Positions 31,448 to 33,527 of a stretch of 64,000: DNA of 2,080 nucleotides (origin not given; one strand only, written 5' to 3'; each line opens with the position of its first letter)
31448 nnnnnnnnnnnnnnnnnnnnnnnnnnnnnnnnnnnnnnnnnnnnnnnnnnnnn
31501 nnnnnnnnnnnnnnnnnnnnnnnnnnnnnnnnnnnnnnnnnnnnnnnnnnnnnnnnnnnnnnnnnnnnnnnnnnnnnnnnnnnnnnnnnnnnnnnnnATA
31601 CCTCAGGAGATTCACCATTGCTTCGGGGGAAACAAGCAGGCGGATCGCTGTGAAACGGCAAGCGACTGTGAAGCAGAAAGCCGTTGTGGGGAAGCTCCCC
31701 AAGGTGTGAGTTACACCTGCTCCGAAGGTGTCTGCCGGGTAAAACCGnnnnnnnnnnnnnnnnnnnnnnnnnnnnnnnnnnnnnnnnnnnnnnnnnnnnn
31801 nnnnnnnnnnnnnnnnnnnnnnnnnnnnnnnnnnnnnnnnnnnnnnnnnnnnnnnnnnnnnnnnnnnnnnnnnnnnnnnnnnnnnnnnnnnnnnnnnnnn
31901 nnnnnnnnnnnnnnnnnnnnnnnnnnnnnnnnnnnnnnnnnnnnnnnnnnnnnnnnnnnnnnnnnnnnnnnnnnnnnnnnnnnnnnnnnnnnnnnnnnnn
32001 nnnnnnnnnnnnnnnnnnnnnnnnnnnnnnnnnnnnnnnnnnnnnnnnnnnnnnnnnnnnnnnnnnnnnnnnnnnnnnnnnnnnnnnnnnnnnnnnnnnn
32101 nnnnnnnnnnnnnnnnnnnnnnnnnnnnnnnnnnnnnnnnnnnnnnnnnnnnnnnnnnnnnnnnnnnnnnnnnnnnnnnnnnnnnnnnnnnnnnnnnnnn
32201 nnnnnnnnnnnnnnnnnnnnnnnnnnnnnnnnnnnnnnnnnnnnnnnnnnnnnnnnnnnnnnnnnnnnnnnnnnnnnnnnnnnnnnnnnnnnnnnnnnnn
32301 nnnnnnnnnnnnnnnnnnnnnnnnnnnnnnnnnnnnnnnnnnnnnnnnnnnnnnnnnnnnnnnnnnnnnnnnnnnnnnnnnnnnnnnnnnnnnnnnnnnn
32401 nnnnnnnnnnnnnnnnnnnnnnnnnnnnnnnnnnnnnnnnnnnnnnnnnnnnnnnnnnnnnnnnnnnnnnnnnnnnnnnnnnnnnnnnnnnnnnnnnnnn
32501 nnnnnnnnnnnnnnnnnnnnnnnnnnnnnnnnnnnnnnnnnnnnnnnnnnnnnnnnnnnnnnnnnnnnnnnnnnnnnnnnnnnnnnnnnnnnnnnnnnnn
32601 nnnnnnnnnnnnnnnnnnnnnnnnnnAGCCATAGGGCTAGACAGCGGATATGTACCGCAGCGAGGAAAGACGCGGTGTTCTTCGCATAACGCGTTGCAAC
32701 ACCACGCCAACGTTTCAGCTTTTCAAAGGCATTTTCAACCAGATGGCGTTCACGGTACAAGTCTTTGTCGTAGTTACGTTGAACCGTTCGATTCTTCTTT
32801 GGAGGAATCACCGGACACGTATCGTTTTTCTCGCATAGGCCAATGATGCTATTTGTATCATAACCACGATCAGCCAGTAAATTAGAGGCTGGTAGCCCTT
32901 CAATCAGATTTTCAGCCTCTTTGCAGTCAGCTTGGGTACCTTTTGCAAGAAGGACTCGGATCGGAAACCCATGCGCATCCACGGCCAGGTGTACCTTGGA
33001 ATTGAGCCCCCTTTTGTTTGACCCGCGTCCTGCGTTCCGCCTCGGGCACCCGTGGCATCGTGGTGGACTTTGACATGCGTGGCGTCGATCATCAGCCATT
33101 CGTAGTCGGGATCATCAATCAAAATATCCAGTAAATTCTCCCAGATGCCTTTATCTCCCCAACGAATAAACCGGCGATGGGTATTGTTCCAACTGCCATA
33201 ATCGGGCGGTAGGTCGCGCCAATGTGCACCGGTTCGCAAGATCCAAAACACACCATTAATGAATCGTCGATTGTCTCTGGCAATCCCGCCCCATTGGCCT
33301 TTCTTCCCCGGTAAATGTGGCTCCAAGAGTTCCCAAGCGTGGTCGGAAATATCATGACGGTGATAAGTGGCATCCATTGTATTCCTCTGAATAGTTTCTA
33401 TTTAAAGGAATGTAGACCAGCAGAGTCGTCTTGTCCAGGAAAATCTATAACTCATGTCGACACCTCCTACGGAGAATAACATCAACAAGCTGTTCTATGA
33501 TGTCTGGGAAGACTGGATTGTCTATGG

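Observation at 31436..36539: Two paralogous Cys-rich-module lipoprotein genes, each 3'-disrupted by a different IS element (IS5-family and IS110-family)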

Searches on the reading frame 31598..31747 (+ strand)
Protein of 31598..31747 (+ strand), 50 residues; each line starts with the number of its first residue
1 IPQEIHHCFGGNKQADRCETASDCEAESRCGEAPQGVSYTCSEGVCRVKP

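Call 26: search_protein_representatives(alignment_id=A1)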
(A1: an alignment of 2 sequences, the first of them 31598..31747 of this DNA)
Query: 2 sequences, 50 profile positions. Proteins with E-value up to 0.001 (for the whole library): 5; up to 1e-10: 3; up to 1e-30: 0. The best 5 are listed.
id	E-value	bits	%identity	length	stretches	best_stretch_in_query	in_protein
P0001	2.6e-30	120.1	-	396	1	1-50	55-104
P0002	3.4e-27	110.1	-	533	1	1-50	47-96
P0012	1.7e-13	66.2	-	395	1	2-48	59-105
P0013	1.5e-10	56.9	-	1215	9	7-45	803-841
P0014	2.5e-05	40.1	-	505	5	2-24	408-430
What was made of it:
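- Module is an orphan: an exhaustive hmmsearch of 1.84e9 representatives gives only P0001, P0002 and P0012 as real hits (call 26).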

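Call 32: find_related_loci(query=A3, collection=genome_contigs, flank=6000)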
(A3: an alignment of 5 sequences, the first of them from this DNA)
Query A3 (50 aa) in genome_contigs; peptide patterns used: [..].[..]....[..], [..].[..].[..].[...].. (x = any residue, [..] = any of these).
70 stretches matched a pattern; 1 encode a relative of the query (tblastn E <= 1e-3); 1 distinct loci.
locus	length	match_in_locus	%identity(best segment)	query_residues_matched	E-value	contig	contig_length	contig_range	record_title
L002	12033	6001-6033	82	1-11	2e-5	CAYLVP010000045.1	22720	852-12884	MAG TPA_asm: uncultured Rhodobacterales bacterium isolate SRP268394_co1_6 genome assembly, contig: NODE_3822_length_2272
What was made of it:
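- The GTDB species scan is negative (call 32).
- Tried and rejected: A scan of GTDB species genomes for the module gave only an 11-residue chance match in a Rhodobacterales MAG (call 32).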

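Call 34: search_protein_families(library=ncbifam, proteins=[P0012], max_evalue=0.01)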
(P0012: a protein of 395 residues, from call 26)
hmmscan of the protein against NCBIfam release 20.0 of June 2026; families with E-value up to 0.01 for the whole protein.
P0012 (395 aa): 0 families

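Call 36: find_encoding_contigs(protein=P0012, flank=6000, max_places=4)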
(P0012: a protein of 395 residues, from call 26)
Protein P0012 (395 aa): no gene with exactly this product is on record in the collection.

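Call 43: search_solved_structures(query=A3, max_evalue=10, show_alignments=3)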
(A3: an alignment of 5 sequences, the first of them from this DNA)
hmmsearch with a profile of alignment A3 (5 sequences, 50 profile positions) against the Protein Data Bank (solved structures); distinct sequences matched with E-value up to 10: 3.
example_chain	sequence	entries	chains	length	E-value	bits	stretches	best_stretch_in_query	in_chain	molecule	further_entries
1y43_B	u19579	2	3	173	0.0049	19.8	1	3-23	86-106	Aspergillopepsin II heavy chain | Aspergillopepsin-2 heavy chain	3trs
8ehn_A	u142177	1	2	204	0.21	14.6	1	25-47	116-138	Papain-like protease 2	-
1yo7_A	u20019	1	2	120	5.6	10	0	12-27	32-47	Regulatory protein rop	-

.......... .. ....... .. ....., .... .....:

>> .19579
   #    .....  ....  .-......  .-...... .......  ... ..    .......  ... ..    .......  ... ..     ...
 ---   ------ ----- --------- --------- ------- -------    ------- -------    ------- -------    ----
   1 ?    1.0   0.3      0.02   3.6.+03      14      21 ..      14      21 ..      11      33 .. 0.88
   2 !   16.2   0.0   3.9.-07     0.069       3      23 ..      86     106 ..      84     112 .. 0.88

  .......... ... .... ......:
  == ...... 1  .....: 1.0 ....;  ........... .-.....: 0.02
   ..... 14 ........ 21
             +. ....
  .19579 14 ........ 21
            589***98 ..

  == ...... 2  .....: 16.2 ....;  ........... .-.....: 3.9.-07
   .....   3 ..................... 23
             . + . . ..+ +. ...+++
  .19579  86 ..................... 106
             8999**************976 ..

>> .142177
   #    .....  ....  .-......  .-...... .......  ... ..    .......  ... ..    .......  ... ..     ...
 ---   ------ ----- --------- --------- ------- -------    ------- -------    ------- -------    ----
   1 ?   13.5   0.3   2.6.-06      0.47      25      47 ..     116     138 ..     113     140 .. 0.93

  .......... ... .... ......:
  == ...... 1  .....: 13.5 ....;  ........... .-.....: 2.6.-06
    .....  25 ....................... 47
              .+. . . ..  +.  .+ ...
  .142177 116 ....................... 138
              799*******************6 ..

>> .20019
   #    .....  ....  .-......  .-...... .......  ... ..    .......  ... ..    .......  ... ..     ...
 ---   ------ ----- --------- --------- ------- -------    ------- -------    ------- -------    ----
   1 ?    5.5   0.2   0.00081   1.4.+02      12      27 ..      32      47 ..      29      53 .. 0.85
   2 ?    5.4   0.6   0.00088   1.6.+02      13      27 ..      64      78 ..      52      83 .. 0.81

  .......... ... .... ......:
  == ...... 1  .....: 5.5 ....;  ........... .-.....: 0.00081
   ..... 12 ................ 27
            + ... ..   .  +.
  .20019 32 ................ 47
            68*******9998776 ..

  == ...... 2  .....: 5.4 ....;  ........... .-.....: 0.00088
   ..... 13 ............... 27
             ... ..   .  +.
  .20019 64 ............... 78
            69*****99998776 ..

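Call 44: search_protein_families(library=pfam, alignment_id=A3, max_evalue=10)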
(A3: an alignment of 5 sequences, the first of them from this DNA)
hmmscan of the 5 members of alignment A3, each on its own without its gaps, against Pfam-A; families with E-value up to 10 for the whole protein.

A. member 1, seq(50 aa): 1 family
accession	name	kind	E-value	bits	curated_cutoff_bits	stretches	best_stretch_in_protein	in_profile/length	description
PF07127.16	Nodulin_late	-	0.16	12.8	30.4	1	14-47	26-54/54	Late nodulin domain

B. families by the number of members that match (of 5 scanned): 3 families
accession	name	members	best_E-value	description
PF07127.16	Nodulin_late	5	0.071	Late nodulin domain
PF23416.1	DUF7107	2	0.047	Domain of unknown function (DUF7107)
PF01683.23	EB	2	0.048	EB module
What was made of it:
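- No Pfam or PDB hit is significant (best E 0.005-0.07 on partial stretches; calls 43, 44).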

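Call 60: predict_structure(alignment_id=A3)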
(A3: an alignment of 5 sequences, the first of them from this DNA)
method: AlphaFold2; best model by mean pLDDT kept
length: 50 residues; sequences in the alignment: 5
mean_pLDDT: 65.4   pTM: 0.42
mean pLDDT of the five models: 65.4, 59.1, 54.4, 53.4, 53.3
residues with pLDDT >= 90: 0; 70-90: 16; 50-70: 30; < 50: 4
segments of 3 or more residues with pLDDT < 50: 1-4
pLDDT, mean of each block of 10 residues (from residue 1): 54 70 63 68 72
secondary structure, 60 per line:
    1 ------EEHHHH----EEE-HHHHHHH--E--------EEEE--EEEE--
elements in order: H9-12 E17-19 H21-27 E39-42 E45-48

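Call 62: fold_search(model_id=the predicted structure, library=pdb)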
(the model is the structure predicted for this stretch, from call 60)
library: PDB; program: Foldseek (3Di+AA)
matches with E <= 10: 13; with E <= 0.001: 0
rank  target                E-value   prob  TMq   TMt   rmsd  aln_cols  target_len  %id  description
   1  1du9_MODEL_1_A        3.9e+00  0.06  0.33  0.49   4.3        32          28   19  SOLUTION STRUCTURE OF BMP02, A NATURAL SCORPION TOXIN WHICH BLOCKS APAMIN-SENSITIVE CALCIUM-ACTIVATED POTASSIU (released 2000-02-04)
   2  2mrn_MODEL_1_A        5.5e+00  0.02  0.28  0.22  11.1        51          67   22  Structure of truncated EcMazE (released 2015-02-04)
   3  7osa_uL10             5.9e+00  0.03  0.30  0.10  10.5        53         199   13  Pre-translocation complex of 80 S.cerevisiae ribosome with eEF2 and ligands (released 2021-12-08)
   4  3a2z                  6.3e+00  0.01  0.23  0.07  10.0        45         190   13  E. coli Gsp amidase Cys59 sulfenic acid (released 2010-05-19)
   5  3a30                  6.7e+00  0.02  0.23  0.07   9.4        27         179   18  E. coli Gsp amidase C59 acetate modification (released 2010-05-19)
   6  1hly_MODEL_1_A        7.2e+00  0.06  0.38  0.45   5.3        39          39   18  SOLUTION STRUCTURE OF HONGOTOXIN 1 (released 2003-09-30)
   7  2mru_MODEL_1_A        7.2e+00  0.02  0.27  0.27  10.8        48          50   23  Structure of truncated EcMazE-DNA complex (released 2015-02-04)
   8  3a2y                  7.2e+00  0.01  0.23  0.07  10.4        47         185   13  E. coli Gsp amidase C59A complexed with Gsp (released 2010-05-19)
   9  4v61_BI               7.7e+00  0.02  0.24  0.08   2.0        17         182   47  Homology model for the Spinach chloroplast 30S subunit fitted to 9.4A cryo-EM map of the 70S chlororibosome. (released 2014-07-09)
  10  6sof_B                7.7e+00  0.01  0.19  0.10   7.5        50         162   16  human insulin receptor ectodomain bound by 4 insulin (released 2019-11-13)
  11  3jcs_U                8.2e+00  0.01  0.24  0.14   4.6        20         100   20  2.8 Angstrom cryo-EM structure of the large ribosomal subunit from the eukaryotic parasite Leishmania (released 2016-07-20)
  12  3jsy_A                8.8e+00  0.03  0.31  0.09  10.5        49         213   16  N-terminal fragment of ribosomal protein L10 from Methanococcus jannaschii (released 2010-05-26)
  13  7r7j_A                8.8e+00  0.02  0.25  0.04   7.2        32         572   22  Crystal structure of RadD with ADP (released 2022-04-13)
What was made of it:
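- AF2 gives pLDDT 65 with five sequences, and Foldseek finds nothing at E<1 (calls 60, 62). The top Foldseek rows, which are not significant, are scorpion CS-alpha-beta toxins (calls 60, 62). Foldseek E values are at least 3.9 (call 62).
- Tried and rejected: The AF2 model of the module alone has low confidence (pLDDT 65), and Foldseek returns no match better than E 3.9 (calls 60, 62).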

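Call 78: search_protein_families(library=pfam, proteins=[P0012], max_evalue=0.01)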
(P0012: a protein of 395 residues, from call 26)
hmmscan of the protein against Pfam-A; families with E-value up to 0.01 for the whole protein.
P0012 (395 aa): 1 family
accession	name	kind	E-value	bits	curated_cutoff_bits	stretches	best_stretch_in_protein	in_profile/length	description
PF07603.17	Lcl_C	-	4.9e-16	59.5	34.9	1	231-392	3-117/117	Lcl C-terminal domain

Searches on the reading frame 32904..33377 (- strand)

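Call 4: search_protein_families(library=pfam, proteins=[window:32904-33377:-], max_evalue=0.01)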
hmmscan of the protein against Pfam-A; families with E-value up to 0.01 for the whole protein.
window:32904-33377:- (157 aa): 1 family
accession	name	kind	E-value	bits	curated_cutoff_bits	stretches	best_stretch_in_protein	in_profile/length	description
PF13340.11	DUF4096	-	5.8e-26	91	34.3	1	10-82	1-75/76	Putative transposase of IS4/5 family (DUF4096)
